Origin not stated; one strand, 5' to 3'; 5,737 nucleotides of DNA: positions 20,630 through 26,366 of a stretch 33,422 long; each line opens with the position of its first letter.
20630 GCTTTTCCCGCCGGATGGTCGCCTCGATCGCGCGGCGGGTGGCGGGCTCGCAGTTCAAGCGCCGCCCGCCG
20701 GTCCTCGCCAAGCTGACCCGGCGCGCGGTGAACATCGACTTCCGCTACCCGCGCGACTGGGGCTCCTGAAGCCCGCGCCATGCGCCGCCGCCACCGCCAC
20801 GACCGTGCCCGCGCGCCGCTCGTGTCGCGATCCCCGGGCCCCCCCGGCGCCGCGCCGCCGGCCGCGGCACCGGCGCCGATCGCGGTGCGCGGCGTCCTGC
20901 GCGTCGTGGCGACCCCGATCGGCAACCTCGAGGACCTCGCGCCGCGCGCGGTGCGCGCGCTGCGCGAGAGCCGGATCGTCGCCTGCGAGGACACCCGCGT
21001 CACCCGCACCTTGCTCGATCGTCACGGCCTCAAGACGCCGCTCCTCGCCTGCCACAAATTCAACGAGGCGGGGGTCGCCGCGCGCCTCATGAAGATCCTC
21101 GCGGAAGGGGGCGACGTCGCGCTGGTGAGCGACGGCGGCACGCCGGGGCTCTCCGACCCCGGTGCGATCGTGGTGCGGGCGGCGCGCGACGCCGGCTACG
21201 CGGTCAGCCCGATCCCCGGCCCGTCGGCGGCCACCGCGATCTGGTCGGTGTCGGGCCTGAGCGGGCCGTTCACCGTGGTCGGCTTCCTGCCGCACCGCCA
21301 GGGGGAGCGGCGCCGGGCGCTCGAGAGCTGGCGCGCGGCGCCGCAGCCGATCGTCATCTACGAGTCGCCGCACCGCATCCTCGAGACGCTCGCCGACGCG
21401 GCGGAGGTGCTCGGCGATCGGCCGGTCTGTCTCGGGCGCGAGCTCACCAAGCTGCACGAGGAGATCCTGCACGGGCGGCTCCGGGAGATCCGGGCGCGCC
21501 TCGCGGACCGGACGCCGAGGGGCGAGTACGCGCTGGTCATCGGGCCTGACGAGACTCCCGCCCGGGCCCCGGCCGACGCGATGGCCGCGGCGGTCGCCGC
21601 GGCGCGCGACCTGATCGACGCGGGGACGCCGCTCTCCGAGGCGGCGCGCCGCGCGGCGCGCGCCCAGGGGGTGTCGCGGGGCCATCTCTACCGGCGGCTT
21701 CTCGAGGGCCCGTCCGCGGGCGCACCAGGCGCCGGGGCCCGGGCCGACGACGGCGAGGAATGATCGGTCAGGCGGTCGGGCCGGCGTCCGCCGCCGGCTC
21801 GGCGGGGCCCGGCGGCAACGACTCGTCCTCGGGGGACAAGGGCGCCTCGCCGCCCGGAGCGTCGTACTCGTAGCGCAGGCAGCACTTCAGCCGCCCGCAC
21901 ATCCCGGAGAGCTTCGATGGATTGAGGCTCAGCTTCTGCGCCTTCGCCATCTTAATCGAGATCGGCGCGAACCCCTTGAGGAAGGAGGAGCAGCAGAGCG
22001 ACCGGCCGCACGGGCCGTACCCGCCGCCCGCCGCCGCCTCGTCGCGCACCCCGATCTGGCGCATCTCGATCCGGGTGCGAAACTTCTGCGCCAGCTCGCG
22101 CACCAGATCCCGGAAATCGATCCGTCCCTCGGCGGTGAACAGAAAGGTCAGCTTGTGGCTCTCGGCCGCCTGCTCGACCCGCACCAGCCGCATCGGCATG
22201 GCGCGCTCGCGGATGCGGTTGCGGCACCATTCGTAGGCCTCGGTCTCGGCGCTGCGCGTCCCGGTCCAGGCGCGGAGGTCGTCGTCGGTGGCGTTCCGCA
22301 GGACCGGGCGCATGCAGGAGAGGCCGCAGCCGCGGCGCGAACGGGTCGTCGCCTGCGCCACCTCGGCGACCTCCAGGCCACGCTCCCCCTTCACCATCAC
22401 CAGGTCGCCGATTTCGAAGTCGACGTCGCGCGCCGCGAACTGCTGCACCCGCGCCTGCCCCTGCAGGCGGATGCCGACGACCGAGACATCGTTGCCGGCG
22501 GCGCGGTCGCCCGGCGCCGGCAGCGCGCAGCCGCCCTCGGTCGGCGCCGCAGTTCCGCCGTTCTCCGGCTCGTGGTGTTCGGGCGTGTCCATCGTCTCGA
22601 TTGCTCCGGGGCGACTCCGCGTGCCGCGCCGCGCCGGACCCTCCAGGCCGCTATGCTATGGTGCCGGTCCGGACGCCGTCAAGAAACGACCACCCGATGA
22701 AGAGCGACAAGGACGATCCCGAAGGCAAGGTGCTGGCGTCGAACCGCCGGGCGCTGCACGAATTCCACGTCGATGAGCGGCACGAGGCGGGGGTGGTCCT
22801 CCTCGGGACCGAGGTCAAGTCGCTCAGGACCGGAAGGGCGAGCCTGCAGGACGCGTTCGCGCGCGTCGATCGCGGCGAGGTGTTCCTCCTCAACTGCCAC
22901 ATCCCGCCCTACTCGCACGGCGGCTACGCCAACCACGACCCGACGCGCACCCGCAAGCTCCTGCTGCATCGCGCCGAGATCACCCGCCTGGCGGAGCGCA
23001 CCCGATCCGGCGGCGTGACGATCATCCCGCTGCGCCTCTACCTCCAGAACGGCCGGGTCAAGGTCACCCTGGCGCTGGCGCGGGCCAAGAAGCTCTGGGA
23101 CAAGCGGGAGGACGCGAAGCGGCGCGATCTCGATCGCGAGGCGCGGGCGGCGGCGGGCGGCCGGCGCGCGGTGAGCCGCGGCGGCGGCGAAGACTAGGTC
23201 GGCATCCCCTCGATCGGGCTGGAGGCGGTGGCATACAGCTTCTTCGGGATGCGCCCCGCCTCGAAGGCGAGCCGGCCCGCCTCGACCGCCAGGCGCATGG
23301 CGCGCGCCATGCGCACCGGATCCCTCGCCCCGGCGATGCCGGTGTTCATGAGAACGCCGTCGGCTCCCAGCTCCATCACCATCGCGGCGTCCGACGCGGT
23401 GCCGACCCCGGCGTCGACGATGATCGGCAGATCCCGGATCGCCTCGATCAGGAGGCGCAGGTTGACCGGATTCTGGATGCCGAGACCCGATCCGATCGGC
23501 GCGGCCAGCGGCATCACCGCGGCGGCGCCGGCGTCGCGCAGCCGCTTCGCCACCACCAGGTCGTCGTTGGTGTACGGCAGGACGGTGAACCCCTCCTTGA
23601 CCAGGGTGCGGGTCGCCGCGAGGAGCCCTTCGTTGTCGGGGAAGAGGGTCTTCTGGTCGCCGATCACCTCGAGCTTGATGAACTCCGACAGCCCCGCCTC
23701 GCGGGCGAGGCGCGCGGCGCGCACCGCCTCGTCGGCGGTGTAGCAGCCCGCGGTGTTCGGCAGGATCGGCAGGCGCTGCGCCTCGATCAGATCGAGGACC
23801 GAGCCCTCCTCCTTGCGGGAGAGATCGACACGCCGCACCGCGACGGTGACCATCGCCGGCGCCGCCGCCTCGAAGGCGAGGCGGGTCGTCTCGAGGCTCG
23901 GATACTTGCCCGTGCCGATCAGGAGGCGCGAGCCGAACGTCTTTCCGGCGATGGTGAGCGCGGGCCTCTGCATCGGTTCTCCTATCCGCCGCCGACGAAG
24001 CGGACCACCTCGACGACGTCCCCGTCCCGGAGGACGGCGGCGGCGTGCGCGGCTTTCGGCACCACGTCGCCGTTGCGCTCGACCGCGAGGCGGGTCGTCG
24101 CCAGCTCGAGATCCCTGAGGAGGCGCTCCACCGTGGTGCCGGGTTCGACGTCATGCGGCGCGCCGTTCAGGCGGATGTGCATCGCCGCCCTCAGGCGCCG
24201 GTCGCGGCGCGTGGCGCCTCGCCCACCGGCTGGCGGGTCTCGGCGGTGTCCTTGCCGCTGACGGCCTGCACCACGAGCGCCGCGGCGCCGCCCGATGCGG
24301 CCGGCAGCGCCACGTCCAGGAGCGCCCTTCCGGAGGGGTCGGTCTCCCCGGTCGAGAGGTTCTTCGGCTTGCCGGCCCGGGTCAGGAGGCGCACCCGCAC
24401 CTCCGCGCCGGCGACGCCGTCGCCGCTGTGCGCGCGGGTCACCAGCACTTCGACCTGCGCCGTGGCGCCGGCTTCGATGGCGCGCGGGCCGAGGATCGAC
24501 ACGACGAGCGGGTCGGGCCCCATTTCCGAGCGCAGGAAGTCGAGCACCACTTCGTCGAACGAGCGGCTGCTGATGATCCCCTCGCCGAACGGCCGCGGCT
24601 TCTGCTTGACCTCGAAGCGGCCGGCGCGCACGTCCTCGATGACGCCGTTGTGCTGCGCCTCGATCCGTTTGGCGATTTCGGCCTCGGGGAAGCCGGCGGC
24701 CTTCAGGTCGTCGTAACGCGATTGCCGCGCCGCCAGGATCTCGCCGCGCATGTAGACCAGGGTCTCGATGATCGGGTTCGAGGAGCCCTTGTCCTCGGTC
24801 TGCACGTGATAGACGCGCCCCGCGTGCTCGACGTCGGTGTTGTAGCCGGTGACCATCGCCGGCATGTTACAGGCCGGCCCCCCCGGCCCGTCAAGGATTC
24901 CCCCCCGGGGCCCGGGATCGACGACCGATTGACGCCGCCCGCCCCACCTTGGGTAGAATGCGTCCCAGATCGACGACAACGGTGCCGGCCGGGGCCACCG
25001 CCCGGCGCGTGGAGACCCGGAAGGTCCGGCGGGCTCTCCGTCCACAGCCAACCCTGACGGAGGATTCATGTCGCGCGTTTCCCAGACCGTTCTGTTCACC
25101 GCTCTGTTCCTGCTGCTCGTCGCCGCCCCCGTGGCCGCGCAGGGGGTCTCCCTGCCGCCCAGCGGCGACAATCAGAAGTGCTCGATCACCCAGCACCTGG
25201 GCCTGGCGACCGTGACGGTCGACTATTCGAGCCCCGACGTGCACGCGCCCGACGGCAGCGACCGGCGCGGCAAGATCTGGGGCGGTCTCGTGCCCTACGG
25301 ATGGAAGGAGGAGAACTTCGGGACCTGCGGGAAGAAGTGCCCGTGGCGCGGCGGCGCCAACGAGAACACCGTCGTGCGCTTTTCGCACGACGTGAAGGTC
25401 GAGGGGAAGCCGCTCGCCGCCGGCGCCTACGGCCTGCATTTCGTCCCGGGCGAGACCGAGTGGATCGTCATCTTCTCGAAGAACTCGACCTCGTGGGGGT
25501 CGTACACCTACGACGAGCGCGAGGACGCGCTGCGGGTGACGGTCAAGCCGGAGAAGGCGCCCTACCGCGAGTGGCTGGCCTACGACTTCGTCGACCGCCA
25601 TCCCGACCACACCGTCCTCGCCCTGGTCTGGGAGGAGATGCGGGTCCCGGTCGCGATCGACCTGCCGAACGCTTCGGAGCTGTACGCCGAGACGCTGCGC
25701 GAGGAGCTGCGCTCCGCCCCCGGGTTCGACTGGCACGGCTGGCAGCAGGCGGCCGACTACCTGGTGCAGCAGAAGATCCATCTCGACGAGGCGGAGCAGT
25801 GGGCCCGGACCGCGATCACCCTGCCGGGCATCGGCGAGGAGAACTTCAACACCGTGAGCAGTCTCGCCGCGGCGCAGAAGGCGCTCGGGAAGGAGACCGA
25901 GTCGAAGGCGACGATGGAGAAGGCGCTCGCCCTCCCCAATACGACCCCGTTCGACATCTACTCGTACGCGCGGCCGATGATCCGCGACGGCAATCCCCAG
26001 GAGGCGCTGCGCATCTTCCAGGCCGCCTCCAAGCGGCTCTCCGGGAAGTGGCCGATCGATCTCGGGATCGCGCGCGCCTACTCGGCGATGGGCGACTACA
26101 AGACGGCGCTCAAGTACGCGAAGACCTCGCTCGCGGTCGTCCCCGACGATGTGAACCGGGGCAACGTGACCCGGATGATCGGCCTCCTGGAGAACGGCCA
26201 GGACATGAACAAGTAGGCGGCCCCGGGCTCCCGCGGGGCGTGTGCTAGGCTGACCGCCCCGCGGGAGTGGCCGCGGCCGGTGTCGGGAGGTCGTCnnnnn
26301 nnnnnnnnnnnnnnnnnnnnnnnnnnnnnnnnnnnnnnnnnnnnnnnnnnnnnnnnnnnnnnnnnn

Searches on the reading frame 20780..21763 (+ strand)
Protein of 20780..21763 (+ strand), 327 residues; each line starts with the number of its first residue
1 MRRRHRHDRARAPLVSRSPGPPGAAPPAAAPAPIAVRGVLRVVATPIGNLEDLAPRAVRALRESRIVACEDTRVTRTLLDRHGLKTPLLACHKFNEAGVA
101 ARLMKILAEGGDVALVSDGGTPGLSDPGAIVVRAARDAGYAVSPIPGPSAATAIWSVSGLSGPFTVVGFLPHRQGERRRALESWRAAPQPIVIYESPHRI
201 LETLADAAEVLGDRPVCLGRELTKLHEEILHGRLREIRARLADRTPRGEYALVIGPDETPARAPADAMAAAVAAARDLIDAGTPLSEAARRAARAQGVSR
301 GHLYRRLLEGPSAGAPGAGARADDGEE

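Call 80: search_protein_families(library=pfam, proteins=[window:20780-21763:+], max_evalue=0.00001)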
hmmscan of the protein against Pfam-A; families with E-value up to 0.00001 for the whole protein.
window:20780-21763:+ (327 aa): 1 family
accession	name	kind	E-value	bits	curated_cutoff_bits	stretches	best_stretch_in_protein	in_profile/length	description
PF00590.25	TP_methylase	-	8.4e-32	111.3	27.8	1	42-237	4-211/212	Tetrapyrrole (Corrin/Porphyrin) Methylases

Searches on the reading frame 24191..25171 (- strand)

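Call 3: search_protein_families(library=pfam, proteins=[window:24191-25171:-], max_evalue=0.01)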
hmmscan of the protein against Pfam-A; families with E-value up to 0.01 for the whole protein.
window:24191-25171:- (326 aa): 1 family
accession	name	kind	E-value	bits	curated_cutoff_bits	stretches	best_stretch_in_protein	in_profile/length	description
PF11974.14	bMG3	-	2.5e-06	27.8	34.9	1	238-312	13-83/103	Bacterial alpha-2-macroglobulin MG3 domain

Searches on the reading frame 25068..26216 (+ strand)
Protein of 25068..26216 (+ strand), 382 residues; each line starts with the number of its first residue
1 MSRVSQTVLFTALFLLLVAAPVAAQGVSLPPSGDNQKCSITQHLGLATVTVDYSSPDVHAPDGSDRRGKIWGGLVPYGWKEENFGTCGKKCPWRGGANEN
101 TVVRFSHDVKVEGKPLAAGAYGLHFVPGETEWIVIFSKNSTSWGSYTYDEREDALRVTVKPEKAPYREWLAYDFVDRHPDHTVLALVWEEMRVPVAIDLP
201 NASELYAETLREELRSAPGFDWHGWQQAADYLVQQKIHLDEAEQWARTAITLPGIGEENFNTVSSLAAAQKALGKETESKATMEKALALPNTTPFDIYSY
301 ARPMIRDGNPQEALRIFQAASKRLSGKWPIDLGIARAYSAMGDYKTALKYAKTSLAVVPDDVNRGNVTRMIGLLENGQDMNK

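Call 3: search_protein_families(library=pfam, proteins=[window:25068-26216:+], max_evalue=0.01)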
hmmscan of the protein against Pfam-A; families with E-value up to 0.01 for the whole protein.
window:25068-26216:+ (382 aa): 9 families
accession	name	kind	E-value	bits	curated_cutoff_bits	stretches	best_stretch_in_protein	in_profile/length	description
PF11138.13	DUF2911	-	9.7e-39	132.9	27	1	39-197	5-145/145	Protein of unknown function (DUF2911)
PF14559.12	TPR_19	-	1.7e-06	28.7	25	1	305-361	2-58/68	Tetratricopeptide repeat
PF13424.12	TPR_12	-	5.4e-06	26.9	30.1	0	333-374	8-54/77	Tetratricopeptide repeat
PF13428.12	TPR_14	-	1.6e-05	25.5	23.5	0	333-362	6-35/44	Tetratricopeptide repeat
PF07719.23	TPR_2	-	2.3e-05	24.6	27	0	334-361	7-34/34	Tetratricopeptide repeat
PF13176.12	TPR_7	-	5e-05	23.5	27.9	0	334-361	5-32/36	Tetratricopeptide repeat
PF13181.12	TPR_8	-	5.6e-05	23.4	25.7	0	334-355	7-28/34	Tetratricopeptide repeat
PF13374.12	TPR_10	-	0.0049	17.3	27.5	0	334-357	8-31/42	Tetratricopeptide repeat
PF00515.34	TPR_1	-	0.0052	17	27.8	0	334-361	7-34/34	Tetratricopeptide repeat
